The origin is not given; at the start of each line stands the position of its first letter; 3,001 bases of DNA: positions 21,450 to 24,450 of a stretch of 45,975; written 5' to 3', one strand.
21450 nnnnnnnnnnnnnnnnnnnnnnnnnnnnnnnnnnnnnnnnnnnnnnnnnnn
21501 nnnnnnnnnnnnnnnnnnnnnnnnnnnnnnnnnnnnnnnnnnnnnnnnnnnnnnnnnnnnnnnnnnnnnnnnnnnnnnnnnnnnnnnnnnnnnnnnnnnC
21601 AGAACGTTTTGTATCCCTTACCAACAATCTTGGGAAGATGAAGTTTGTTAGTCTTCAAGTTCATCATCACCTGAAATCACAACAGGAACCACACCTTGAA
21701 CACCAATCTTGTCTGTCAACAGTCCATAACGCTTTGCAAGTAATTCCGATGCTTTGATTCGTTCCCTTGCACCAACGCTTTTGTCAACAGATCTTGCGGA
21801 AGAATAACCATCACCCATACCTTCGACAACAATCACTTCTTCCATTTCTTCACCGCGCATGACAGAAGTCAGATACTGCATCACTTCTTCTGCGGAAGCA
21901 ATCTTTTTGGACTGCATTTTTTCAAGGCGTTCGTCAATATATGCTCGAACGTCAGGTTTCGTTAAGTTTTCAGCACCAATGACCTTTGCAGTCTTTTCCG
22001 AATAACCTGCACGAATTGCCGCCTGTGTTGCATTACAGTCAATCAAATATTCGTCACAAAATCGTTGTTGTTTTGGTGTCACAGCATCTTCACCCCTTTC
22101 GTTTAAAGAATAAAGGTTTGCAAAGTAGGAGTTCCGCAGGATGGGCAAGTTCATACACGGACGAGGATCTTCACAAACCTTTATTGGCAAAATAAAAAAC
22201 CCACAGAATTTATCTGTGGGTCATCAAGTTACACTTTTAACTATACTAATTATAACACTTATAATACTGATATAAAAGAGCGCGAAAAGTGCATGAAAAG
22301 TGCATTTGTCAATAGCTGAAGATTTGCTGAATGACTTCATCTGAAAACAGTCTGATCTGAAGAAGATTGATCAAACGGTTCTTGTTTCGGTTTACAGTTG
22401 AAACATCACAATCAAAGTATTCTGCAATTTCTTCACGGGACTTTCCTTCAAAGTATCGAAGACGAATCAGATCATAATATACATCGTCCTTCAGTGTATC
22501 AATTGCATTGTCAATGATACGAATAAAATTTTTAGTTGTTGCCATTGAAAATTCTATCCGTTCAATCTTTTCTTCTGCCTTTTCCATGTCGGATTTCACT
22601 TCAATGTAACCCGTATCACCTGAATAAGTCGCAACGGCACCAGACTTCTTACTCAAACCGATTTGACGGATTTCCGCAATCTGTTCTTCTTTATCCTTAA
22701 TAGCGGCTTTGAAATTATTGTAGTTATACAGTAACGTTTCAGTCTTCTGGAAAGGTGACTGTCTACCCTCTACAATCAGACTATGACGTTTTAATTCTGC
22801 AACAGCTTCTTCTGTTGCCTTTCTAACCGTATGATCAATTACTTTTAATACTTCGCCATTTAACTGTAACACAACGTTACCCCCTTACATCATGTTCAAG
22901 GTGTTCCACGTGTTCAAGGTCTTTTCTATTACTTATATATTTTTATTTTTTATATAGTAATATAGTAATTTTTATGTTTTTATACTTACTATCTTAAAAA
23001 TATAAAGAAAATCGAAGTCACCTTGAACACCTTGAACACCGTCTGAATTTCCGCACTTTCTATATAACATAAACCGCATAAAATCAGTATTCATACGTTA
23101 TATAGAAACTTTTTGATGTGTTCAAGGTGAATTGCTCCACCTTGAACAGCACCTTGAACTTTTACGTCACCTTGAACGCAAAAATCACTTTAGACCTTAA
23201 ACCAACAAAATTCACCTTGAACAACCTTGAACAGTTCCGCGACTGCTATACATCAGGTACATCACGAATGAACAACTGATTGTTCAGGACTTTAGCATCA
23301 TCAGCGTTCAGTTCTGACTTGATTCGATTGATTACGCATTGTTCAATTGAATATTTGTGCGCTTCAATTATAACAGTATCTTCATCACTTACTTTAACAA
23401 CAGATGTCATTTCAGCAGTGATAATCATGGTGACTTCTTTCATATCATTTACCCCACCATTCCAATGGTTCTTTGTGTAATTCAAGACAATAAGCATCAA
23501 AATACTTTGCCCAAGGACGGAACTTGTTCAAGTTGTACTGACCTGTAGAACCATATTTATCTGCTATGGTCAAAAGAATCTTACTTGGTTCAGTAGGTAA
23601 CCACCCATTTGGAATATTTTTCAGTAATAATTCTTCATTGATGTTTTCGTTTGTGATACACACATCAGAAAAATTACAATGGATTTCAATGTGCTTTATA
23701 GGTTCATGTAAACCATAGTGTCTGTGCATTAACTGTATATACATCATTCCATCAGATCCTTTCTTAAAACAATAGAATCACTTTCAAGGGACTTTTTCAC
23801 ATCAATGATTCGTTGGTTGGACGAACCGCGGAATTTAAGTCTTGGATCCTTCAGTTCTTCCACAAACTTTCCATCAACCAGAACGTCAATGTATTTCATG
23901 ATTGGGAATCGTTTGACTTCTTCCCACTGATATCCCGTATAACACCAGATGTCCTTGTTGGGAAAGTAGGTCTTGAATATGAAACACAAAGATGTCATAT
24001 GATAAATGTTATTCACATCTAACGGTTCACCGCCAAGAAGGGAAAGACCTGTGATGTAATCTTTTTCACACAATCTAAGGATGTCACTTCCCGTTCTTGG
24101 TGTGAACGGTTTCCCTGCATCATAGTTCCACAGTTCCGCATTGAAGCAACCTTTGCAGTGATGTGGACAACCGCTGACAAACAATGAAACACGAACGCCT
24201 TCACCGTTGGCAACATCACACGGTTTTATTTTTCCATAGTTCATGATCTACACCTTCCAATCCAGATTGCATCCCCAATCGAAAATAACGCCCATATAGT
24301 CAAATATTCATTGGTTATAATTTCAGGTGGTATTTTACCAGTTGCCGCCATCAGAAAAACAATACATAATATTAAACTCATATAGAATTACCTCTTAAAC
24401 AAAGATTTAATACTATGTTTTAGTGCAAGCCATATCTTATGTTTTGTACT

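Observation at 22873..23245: Iteron array A: ten copies of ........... around an A/T core, between the early operon and the late-regulator gene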

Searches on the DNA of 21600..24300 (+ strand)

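Call 4: search_dna_similar(query=window:21600-24300:+, collection=phages, mode=near, max_rows=30)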
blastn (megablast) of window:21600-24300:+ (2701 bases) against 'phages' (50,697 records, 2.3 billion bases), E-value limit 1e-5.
No match.

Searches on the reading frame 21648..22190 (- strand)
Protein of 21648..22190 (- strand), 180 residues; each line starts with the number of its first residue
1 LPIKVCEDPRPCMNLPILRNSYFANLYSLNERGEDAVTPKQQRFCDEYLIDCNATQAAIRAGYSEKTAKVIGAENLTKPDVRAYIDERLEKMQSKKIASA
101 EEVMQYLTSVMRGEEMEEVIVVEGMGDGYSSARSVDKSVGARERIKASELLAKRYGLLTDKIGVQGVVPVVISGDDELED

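Call 35: search_protein_families(library=ncbifam, proteins=[window:21648-22190:-], max_evalue=0.01)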
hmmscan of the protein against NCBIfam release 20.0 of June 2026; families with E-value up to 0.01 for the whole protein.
window:21648-22190:- (180 aa): 1 family
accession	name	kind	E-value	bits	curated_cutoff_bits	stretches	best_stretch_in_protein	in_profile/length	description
NF008696.0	PRK11713.3-5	equivalog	0.00052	19.4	234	1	80-132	6-55/248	16S rRNA (uracil(1498)-N(3))-methyltransferase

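Call 36: search_protein_families(library=phrogs, proteins=[window:21648-22190:-], max_evalue=0.001)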
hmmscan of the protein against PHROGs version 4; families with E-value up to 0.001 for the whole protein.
window:21648-22190:- (180 aa): 5 families
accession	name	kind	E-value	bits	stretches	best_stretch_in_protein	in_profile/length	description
phrog_51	-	head and packaging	1.5e-49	170.1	1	32-174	84-230/261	terminase small subunit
phrog_17390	-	unknown function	4.6e-25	88.2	1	37-97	3-63/69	-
phrog_2606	-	head and packaging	7.2e-13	49.5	1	35-105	87-158/310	terminase small subunit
phrog_641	-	head and packaging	1.5e-09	39.6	1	36-101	2-67/162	terminase small subunit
phrog_5334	-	head and packaging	1.5e-05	26.2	1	40-157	20-114/162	terminase small subunit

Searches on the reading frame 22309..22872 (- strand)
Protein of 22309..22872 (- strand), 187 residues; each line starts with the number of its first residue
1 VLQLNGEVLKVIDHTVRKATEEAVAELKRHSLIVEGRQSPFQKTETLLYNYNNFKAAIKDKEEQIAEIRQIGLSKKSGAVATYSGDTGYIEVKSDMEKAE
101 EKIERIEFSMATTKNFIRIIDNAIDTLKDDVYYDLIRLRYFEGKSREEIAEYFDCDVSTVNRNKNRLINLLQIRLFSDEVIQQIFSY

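Call 9: search_protein_families(library=pfam, proteins=[window:22309-22872:-], max_evalue=0.01)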
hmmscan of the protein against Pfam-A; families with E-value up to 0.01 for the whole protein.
window:22309-22872:- (187 aa): 5 families
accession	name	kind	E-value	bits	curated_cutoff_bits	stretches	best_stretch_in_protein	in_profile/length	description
PF08281.18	Sigma70_r4_2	-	9.3e-07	28.8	25.7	1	134-164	17-47/54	Sigma-70, region 4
PF15978.11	TnsD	-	0.0002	21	32.4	1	37-170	112-226/355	Tn7-like transposition protein D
PF07638.17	Sigma70_ECF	-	0.00078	19.8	21.1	1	119-163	125-171/185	ECF sigma factor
PF04545.22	Sigma70_r4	-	0.0032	17.4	24.1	0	135-162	12-39/50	Sigma-70, region 4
PF13384.12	HTH_23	-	0.0051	17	24.6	0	142-166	16-40/50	Homeodomain-like domain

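Call 14: find_related_loci(query=window:22309-22872:-, collection=viral_contigs, flank=4000)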
Query window:22309-22872:- (187 aa) in viral_contigs; peptide patterns used: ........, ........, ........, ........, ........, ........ (x = any residue, [..] = any of these).
24 stretches matched a pattern; 16 encode a relative of the query (tblastn E <= 1e-3); 16 distinct loci.
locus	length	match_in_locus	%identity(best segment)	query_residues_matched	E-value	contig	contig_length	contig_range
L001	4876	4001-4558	76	1-186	2e-96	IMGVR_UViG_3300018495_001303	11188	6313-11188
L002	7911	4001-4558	76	1-186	2e-96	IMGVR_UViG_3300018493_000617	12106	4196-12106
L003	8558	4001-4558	76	1-186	2e-96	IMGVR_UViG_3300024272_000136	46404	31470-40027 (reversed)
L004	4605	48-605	76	1-186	2e-96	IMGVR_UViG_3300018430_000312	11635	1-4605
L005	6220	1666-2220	69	1-185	2e-82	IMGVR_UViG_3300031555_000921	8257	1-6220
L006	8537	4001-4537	63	7-186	3e-72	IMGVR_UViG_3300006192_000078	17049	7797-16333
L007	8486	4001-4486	67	24-186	1e-71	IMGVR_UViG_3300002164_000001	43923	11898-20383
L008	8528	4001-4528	62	10-186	2e-71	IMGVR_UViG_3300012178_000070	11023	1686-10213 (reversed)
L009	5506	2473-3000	62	10-186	3e-71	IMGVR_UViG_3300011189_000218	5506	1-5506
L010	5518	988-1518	59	9-186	2e-67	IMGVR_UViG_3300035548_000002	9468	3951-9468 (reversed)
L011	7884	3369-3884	63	10-186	1e-66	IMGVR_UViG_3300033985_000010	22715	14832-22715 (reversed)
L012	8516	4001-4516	63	10-186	1e-66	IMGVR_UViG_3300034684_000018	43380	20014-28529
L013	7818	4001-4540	53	6-186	8e-60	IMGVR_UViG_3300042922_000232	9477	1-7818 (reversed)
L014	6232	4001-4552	50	1-186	4e-56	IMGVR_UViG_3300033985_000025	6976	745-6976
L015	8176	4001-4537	51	7-186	7e-54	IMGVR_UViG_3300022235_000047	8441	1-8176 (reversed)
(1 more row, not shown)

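Call 24: find_related_loci(query=window:22309-22872:-, collection=viral_contigs, flank=10000)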
Query window:22309-22872:- (187 aa) in viral_contigs; peptide patterns used: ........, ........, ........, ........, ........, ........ (x = any residue, [..] = any of these).
24 stretches matched a pattern; 16 encode a relative of the query (tblastn E <= 1e-3); 16 distinct loci.
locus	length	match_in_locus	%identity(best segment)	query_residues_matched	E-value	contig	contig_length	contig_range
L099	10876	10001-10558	76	1-186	4e-96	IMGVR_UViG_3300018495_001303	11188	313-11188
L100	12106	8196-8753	76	1-186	4e-96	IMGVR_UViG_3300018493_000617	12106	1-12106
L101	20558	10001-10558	76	1-186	4e-96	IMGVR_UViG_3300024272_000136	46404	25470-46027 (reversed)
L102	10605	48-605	76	1-186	4e-96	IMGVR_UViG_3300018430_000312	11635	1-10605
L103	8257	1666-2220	69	1-185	3e-82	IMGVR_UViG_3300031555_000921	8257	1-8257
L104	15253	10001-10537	63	7-186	5e-72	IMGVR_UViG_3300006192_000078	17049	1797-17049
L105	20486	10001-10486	67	24-186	2e-71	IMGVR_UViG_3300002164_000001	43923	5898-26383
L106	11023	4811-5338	62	10-186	3e-71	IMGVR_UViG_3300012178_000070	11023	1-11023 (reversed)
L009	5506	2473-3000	62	10-186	5e-71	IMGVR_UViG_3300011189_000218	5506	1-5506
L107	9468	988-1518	59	9-186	4e-67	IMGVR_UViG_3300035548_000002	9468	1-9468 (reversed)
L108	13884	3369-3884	63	10-186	2e-66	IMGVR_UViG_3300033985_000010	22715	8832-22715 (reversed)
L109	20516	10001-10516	63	10-186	2e-66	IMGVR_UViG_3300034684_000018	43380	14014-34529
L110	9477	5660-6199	53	6-186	1e-59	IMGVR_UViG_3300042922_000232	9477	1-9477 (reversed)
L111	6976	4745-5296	50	1-186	7e-56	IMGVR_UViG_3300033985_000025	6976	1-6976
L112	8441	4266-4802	51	7-186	1e-53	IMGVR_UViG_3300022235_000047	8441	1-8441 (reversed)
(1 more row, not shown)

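Call 35: search_protein_families(library=ncbifam, proteins=[window:22309-22872:-], max_evalue=0.01)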
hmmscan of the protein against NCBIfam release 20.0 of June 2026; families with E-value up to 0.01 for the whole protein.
window:22309-22872:- (187 aa): 13 families
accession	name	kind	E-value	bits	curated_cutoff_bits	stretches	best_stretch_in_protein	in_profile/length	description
TIGR02937.1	sigma70-ECF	superfamily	2.9e-10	40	42.9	1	75-174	85-164/165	sigma-70 family RNA polymerase sigma factor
TIGR02939.1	RpoE_Sigma70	equivalog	6.8e-06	26.2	236.15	1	112-163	124-174/190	RNA polymerase sigma factor RpoE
TIGR02985.1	Sig70_bacteroi1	subfamily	0.00013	22.2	126.4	1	96-171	81-158/162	RNA polymerase sigma-70 factor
NF053879.1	RNAPolSigSigVBac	equivalog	0.00028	20.6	190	1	120-178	101-158/160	RNA polymerase sigma factor SigV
TIGR02984.1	Sig-70_plancto1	subfamily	0.00037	20.1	183.75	1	114-169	128-182/189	RNA polymerase sigma-70 factor, Planctomycetaceae-specific subfamily 1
NF007223.0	PRK09641.1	equivalog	0.00048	20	209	1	81-167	99-176/187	RNA polymerase sigma factor SigW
TIGR02983.1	SigE-fam_strep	subfamily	0.00056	19.8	141.55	1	136-174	119-157/162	SigE family RNA polymerase sigma factor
NF058625.1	sigma_PG0214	equivalog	0.00081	19.1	130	1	104-162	91-148/170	GFO_1088 family ECF-type sigma factor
NF009172.0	PRK12519.1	subfamily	0.0012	18.5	222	1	97-167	112-181/194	RNA polymerase sigma factor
TIGR02999.1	Sig-70_X6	subfamily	0.0014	18.5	126.15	1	130-164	137-171/183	ECF-type sigma factor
TIGR02948.1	SigW_bacill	equivalog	0.0015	18.6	243.1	1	80-166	98-175/187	RNA polymerase sigma factor SigW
TIGR01636.1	phage_rinA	subfamily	0.0029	17.8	31.9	0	37-171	2-128/134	phage transcriptional regulator, RinA family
NF009174.0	PRK12522.1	equivalog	0.0078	16.2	217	0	89-172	91-164/175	RNA polymerase sigma factor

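Call 36: search_protein_families(library=phrogs, proteins=[window:22309-22872:-], max_evalue=0.001)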
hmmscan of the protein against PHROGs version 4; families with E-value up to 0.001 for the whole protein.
window:22309-22872:- (187 aa): 7 families
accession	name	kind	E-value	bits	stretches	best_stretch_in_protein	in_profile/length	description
phrog_36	-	transcription regulation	1.9e-22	81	1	33-180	45-192/220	transcriptional regulator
phrog_1558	-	unknown function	3.4e-17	63.9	1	9-176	7-169/178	-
phrog_1740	-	transcription regulation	9.5e-08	32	1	100-172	144-213/567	RNA polymerase sigma factor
phrog_29668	-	unknown function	3.9e-05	23.9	1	5-135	43-165/357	-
phrog_79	-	transcription regulation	7.8e-05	23.4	1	113-164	72-126/156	anti-termination protein Q-like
phrog_248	-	transcription regulation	0.00031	21.9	1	45-166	26-128/161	transcriptional activator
phrog_21810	-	unknown function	0.00046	21.3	0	30-154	7-96/125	-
